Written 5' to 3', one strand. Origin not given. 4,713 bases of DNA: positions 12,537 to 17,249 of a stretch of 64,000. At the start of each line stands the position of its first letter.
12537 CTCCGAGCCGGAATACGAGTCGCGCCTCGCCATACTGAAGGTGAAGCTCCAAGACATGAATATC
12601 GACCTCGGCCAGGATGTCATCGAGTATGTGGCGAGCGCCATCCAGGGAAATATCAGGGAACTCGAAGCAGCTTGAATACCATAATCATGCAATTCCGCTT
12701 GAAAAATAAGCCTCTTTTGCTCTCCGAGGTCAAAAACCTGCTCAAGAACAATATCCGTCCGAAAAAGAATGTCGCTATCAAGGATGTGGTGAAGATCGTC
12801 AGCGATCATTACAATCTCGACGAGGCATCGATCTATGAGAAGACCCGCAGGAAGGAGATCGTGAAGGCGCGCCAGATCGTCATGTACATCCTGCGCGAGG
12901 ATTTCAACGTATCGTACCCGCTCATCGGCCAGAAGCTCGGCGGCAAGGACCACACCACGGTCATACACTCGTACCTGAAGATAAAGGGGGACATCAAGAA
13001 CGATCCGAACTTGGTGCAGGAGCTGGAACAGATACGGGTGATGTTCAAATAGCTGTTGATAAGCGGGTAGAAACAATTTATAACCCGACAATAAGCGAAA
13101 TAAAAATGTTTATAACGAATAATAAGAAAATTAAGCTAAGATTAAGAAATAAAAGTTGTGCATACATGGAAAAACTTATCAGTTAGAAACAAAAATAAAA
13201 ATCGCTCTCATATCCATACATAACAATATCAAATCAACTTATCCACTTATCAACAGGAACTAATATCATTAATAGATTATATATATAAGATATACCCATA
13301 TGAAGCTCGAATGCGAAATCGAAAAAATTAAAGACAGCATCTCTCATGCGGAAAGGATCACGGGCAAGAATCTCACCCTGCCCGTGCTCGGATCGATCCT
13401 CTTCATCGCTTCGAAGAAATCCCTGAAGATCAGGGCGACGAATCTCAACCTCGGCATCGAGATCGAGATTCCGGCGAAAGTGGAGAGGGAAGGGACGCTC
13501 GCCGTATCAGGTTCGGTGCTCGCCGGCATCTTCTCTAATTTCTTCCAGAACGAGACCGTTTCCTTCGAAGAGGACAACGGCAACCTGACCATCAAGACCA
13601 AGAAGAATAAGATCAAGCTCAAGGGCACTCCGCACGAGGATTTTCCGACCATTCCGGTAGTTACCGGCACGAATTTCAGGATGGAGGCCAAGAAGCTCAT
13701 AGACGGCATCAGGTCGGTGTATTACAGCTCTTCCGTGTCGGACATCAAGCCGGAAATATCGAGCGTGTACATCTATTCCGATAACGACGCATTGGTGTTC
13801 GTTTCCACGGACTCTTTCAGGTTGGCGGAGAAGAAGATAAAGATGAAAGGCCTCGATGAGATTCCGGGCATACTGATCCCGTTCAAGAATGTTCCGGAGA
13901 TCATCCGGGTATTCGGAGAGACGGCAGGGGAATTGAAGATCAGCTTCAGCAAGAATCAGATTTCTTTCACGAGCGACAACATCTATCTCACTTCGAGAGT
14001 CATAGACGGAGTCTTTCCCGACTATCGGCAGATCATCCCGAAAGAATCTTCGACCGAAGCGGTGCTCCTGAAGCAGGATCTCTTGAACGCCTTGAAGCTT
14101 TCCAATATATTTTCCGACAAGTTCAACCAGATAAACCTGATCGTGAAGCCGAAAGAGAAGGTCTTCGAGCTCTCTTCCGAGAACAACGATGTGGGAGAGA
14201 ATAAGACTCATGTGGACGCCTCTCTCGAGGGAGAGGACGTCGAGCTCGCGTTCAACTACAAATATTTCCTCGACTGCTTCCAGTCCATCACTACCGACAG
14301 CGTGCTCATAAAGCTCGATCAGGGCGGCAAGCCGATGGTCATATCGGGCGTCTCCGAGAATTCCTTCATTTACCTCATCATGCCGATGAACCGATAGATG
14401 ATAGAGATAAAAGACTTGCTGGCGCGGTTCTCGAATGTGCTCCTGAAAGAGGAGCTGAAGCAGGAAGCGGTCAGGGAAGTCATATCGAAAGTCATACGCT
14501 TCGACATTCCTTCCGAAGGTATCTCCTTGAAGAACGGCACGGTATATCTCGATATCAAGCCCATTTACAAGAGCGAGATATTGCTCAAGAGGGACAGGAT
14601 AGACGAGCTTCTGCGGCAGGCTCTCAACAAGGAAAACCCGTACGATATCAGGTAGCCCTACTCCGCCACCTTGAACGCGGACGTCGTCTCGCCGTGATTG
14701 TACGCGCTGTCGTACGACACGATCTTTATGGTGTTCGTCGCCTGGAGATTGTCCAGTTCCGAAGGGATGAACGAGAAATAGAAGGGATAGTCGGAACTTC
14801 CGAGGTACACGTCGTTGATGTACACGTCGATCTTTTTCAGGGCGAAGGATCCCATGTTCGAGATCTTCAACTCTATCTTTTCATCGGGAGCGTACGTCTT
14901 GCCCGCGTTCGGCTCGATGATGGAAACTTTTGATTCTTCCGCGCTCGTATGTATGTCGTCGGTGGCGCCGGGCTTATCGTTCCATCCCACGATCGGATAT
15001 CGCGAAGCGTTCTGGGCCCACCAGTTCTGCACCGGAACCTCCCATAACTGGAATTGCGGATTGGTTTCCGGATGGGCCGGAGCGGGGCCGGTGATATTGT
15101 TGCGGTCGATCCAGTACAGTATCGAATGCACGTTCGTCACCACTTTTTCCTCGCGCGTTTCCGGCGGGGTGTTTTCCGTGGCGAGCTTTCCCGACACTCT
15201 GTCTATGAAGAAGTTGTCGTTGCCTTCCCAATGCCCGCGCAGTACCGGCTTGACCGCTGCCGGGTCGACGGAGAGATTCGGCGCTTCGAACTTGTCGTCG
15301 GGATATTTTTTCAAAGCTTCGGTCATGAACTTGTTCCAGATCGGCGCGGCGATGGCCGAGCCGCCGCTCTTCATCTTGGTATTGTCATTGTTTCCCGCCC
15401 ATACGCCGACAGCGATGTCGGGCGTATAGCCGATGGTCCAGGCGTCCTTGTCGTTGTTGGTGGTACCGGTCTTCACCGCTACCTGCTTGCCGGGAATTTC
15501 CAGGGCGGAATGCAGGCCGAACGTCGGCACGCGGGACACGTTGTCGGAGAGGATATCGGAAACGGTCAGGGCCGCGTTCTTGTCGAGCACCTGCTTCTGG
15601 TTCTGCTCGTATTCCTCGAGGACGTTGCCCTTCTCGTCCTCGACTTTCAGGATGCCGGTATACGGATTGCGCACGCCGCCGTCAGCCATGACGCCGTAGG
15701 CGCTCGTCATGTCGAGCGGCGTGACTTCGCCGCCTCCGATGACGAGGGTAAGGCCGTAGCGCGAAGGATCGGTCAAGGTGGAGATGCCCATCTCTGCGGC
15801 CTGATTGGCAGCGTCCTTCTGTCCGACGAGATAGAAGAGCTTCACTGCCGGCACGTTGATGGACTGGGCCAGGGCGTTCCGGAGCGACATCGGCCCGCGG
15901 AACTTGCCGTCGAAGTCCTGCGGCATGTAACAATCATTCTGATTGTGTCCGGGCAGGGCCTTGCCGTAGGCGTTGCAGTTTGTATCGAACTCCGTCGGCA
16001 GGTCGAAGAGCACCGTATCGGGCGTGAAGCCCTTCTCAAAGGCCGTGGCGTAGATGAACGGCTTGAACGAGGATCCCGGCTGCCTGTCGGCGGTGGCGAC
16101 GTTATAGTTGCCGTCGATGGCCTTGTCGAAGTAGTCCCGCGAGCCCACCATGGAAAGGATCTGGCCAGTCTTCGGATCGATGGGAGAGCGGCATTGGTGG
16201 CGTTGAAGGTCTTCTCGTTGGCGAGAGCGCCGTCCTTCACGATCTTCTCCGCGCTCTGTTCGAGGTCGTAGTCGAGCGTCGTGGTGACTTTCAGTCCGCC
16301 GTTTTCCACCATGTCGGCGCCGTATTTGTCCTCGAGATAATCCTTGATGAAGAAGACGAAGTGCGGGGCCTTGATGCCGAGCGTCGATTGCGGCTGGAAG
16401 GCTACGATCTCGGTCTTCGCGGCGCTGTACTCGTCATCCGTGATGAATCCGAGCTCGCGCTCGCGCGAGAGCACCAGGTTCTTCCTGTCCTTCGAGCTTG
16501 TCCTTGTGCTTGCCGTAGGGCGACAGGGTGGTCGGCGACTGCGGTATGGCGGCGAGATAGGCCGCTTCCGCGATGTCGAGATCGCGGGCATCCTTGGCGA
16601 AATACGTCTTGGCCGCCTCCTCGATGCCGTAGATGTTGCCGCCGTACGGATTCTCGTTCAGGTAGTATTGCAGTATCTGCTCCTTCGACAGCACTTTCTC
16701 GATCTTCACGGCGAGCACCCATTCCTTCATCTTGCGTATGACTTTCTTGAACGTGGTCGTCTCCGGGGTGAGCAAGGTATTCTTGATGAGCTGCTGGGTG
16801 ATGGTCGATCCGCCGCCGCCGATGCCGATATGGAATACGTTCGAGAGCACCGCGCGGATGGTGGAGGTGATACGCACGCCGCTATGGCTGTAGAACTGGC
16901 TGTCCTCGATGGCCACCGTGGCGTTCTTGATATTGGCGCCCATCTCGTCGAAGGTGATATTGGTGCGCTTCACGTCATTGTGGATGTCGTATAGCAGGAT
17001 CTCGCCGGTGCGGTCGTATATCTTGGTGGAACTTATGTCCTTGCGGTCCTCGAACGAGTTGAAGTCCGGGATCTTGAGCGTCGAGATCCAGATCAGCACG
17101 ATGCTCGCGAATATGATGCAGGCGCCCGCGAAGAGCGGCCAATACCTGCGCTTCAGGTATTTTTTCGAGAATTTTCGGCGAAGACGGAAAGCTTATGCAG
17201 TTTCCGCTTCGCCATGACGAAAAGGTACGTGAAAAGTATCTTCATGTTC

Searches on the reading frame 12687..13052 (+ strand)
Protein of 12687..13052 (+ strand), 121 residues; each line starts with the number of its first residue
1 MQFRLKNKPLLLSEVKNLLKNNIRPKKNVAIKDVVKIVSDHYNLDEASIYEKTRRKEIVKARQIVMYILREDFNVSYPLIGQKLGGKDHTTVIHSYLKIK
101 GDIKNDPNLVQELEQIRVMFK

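Call 91: find_encoding_contigs(protein=window:12687-13052:+, flank=2500, max_places=6)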
Protein window:12687-13052:+ (121 aa): 1 contig read that carries it; 1 place shown.
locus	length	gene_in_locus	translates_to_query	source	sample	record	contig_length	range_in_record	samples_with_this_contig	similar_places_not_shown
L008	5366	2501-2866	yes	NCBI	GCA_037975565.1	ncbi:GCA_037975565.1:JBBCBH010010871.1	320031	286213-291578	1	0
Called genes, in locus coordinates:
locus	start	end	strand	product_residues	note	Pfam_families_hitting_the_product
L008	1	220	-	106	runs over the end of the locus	PF02096:60KD_IMP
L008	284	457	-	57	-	PF02096:60KD_IMP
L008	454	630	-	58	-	PF02096:60KD_IMP (weak)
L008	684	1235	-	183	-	PF01809:YidD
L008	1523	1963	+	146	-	PF11638:DnaA_N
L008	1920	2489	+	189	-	PF00308:Bac_DnaA, PF01695:IstB_IS21, PF00004:AAA (weak), PF03266:NTPase_1 (faint), PF13173:AAA_14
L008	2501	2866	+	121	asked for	PF08299:Bac_DnaA_C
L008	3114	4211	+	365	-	PF00712:DNA_pol3_beta, PF02767:DNA_pol3_beta_2, PF02768:DNA_pol3_beta_3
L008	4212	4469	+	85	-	-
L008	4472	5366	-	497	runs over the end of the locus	PF00905:Transpeptidase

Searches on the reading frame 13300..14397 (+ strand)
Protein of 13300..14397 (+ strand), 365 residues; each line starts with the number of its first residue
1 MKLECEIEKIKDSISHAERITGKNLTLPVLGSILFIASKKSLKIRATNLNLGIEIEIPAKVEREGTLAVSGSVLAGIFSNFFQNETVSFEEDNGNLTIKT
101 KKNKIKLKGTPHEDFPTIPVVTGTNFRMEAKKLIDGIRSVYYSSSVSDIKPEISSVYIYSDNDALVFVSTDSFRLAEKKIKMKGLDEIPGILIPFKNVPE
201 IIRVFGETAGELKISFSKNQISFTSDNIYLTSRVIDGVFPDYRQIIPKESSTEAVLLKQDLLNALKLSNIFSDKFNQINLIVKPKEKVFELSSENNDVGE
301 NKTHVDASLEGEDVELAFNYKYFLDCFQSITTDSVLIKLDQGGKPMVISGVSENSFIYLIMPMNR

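Call 26: search_protein_families(library=ncbifam, max_evalue=0.00001, proteins=[window:13300-14397:+])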
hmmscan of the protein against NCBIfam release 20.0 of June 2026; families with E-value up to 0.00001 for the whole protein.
window:13300-14397:+ (365 aa): 3 families
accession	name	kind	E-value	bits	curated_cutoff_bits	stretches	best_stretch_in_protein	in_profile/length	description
TIGR00663.1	dnan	equivalog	5.9e-75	252.5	137.65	1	1-364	1-366/367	DNA polymerase III subunit beta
NF004184.0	PRK05643.3-2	equivalog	4.2e-30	104.9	443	1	1-363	1-373/375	DNA polymerase III subunit beta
NF011508.0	PRK14946.1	equivalog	2.4e-21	76.3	513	1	1-354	1-355/366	DNA polymerase III subunit beta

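Call 87: find_encoding_contigs(protein=window:13300-14397:+, flank=2000, max_places=6)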
Protein window:13300-14397:+ (365 aa): 3 contigs read that carry it; 2 places shown.
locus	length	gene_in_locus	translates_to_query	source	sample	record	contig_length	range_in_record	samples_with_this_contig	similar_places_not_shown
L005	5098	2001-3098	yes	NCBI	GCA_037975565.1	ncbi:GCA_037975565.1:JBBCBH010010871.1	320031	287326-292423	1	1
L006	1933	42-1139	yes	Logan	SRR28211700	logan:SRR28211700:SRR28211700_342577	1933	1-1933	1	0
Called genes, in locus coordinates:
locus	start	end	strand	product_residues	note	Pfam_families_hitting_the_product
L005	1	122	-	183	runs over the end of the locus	PF01809:YidD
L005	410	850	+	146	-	PF11638:DnaA_N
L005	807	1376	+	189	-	PF00308:Bac_DnaA, PF01695:IstB_IS21, PF00004:AAA (weak), PF03266:NTPase_1 (faint), PF13173:AAA_14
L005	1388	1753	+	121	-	PF08299:Bac_DnaA_C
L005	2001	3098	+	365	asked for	PF00712:DNA_pol3_beta, PF02767:DNA_pol3_beta_2, PF02768:DNA_pol3_beta_3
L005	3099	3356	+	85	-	-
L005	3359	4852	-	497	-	PF00905:Transpeptidase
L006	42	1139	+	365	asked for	PF00712:DNA_pol3_beta, PF02767:DNA_pol3_beta_2, PF02768:DNA_pol3_beta_3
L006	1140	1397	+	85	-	-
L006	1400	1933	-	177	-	?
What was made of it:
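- Tried and rejected: A Logan contig of one HiFi run carries this organism's dnaN but not the regions of interest (call 87).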

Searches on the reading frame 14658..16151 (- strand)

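Call 26: search_protein_families(library=ncbifam, max_evalue=0.00001, proteins=[window:14658-16151:-])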
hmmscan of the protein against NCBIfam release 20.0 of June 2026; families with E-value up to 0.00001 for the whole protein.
window:14658-16151:- (497 aa): 12 families
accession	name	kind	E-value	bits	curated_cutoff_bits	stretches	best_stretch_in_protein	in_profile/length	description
TIGR02074.1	PBP_1a_fam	subfamily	1.4e-68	232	508.75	1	1-281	275-534/535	PBP1A family penicillin-binding protein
TIGR02073.1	PBP_1c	equivalog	1.6e-65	222.1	494.2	1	1-453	290-693/728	penicillin-binding protein 1C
NF051885.1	tranpepglycosPbpC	equivalog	2.6e-59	201.4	900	1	1-299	340-613/632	multimodular transpeptidase-transglycosylase PbpC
TIGR02071.1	PBP_1b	equivalog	3.8e-37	127.9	717.75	1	1-279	421-682/729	penicillin-binding protein 1B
NF008414.0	PRK11240.1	equivalog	3.3e-32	111.5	1121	1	2-434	317-724/774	peptidoglycan glycosyltransferase PbpC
NF038276.1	strep_PBP2A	exception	2.5e-28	98.8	1100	1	13-285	381-642/716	penicillin-binding protein PBP2A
NF008643.0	PRK11636.1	equivalog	8.5e-27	93.8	1263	2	16-180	453-605/850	peptidoglycan glycosyltransferase/peptidoglycan DD-transpeptidase MrcA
NF007061.0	PRK09506.1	equivalog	5.2e-26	90.7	1120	1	16-277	496-744/825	bifunctional glycosyl transferase/transpeptidase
NF038274.1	strep_PBP1B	exception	2e-24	85.9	1225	1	2-280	395-661/745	penicillin-binding protein PBP1B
NF011423.0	PRK14850.1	equivalog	6.4e-21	74.4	1275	1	16-277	442-690/764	penicillin-binding protein 1b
NF038272.1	strep_PBP1A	exception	1e-13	50.5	1075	1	3-236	344-564/658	penicillin-binding protein PBP1A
TIGR03423.1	pbp2_mrdA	equivalog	2.5e-09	36.2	455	0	136-280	428-591/593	penicillin-binding protein 2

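Call 27: search_protein_families(library=pfam, max_evalue=0.001, proteins=[window:14658-16151:-])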
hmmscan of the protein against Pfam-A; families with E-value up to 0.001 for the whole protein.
window:14658-16151:- (497 aa): 2 families
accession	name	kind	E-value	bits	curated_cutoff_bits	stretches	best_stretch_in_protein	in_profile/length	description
PF00905.27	Transpeptidase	-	7.4e-24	84.9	22.1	1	16-276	32-298/299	Penicillin binding protein transpeptidase domain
PF17957.7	Big_7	-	0.0003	21.8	24.1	1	409-472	3-67/70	Bacterial Ig domain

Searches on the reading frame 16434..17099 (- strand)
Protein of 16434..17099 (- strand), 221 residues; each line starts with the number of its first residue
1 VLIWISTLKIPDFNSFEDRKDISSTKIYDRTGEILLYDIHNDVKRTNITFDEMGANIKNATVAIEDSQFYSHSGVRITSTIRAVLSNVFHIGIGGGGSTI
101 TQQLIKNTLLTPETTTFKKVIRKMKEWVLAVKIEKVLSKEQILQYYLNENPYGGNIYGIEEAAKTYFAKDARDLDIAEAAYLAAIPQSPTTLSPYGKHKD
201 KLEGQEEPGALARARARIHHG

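Call 27: search_protein_families(library=pfam, max_evalue=0.001, proteins=[window:16434-17099:-])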
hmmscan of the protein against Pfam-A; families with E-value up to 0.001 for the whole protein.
window:16434-17099:- (221 aa): 1 family
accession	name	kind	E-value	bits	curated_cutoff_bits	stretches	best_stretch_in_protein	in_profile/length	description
PF00912.28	Transgly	-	1e-54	185.1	27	1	37-200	6-165/178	Transglycosylase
